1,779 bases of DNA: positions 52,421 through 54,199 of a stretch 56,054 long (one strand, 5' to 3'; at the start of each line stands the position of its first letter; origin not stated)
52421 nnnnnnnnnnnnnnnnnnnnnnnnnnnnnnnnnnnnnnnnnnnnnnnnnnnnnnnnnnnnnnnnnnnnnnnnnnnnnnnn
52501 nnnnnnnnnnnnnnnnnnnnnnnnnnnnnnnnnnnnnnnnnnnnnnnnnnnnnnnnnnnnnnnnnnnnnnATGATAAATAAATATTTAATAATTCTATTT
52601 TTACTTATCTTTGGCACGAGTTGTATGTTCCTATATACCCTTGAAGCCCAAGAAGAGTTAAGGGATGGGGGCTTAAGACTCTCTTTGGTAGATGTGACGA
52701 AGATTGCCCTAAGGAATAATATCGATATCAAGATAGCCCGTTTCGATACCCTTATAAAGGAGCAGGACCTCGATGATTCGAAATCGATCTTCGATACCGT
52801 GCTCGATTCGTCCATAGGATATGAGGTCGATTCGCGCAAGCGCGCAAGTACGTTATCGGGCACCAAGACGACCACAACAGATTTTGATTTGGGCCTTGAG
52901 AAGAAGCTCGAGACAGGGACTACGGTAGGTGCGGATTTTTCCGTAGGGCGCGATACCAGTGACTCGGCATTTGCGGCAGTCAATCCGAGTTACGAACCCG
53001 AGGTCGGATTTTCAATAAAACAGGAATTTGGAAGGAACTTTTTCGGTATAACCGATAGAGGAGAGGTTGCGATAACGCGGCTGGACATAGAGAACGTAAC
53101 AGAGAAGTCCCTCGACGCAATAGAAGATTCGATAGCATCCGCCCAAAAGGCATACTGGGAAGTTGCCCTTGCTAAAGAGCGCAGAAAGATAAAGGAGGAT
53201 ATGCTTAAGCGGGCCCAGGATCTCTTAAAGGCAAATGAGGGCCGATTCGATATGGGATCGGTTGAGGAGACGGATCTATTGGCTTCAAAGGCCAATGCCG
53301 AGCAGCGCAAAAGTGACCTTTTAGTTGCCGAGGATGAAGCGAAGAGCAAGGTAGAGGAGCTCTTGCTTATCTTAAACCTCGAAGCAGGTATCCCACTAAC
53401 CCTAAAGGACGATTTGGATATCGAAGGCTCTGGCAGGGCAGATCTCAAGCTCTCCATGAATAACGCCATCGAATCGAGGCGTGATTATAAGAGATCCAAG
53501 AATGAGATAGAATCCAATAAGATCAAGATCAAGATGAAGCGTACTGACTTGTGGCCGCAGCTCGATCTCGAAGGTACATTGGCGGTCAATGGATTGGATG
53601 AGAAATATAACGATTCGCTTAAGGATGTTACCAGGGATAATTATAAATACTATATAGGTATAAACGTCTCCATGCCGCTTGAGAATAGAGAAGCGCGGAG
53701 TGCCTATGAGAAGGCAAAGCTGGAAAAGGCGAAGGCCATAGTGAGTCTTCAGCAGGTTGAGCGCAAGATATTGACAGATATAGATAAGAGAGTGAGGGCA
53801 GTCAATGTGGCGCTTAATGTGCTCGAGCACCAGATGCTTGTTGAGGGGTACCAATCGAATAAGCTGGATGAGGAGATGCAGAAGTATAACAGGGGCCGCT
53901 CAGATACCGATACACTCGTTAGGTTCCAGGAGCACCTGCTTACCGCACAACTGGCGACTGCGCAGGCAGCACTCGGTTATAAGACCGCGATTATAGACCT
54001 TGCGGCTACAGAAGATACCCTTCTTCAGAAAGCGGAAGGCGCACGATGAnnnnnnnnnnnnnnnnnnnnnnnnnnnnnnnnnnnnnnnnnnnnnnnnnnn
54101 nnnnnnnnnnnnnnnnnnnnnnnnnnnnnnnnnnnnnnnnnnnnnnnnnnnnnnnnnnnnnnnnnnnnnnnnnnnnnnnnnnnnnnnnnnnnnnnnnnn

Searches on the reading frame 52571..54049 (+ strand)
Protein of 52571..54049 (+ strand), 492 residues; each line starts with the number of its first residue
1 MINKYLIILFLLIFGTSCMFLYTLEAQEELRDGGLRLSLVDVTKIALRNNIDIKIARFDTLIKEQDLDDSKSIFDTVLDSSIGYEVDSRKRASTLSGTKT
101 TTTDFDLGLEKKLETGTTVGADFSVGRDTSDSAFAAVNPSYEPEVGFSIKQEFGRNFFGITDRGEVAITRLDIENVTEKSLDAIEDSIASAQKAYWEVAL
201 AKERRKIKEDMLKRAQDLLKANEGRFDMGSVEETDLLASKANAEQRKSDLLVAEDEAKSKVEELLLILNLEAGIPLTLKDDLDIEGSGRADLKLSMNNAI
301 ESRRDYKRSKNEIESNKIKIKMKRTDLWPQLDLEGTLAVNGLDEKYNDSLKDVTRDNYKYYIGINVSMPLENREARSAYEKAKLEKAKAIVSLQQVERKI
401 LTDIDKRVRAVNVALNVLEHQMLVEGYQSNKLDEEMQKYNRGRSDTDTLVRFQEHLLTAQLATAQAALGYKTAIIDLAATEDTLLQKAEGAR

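Call 26: find_encoding_contigs(protein=window:52571-54049:+, flank=10000, max_places=2)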
Protein window:52571-54049:+ (492 aa): 3 contigs read that carry it; 2 places shown.
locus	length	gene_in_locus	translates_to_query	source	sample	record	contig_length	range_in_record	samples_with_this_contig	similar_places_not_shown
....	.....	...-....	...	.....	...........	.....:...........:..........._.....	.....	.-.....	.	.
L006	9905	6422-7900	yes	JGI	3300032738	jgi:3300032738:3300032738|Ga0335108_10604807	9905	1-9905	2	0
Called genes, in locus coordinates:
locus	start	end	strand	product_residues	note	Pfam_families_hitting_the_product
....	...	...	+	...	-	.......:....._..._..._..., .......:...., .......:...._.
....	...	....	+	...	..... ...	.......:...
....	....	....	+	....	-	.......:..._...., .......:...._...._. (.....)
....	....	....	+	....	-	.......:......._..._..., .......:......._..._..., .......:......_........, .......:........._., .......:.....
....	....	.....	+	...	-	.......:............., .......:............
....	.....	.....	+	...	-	-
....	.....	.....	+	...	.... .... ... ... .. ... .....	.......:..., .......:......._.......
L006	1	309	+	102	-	?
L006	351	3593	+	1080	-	PF25596:CPSase_L_D1, PF02222:ATP-grasp, PF02786:CPSase_L_D2, PF02787:CPSase_L_D3, PF25596:CPSase_L_D1, PF02222:ATP-grasp, PF02786:CPSase_L_D2, PF02142:MGS, +4 more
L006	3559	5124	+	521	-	PF08903:DUF1846, PF20921:DUF1846_C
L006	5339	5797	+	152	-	PF07963:N_methyl (weak)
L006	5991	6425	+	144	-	PF22381:Staph_reg_Sar_Rot, PF01047:MarR, PF12802:MarR_2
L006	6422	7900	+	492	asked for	PF02321:OEP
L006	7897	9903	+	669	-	PF00873:ACR_tran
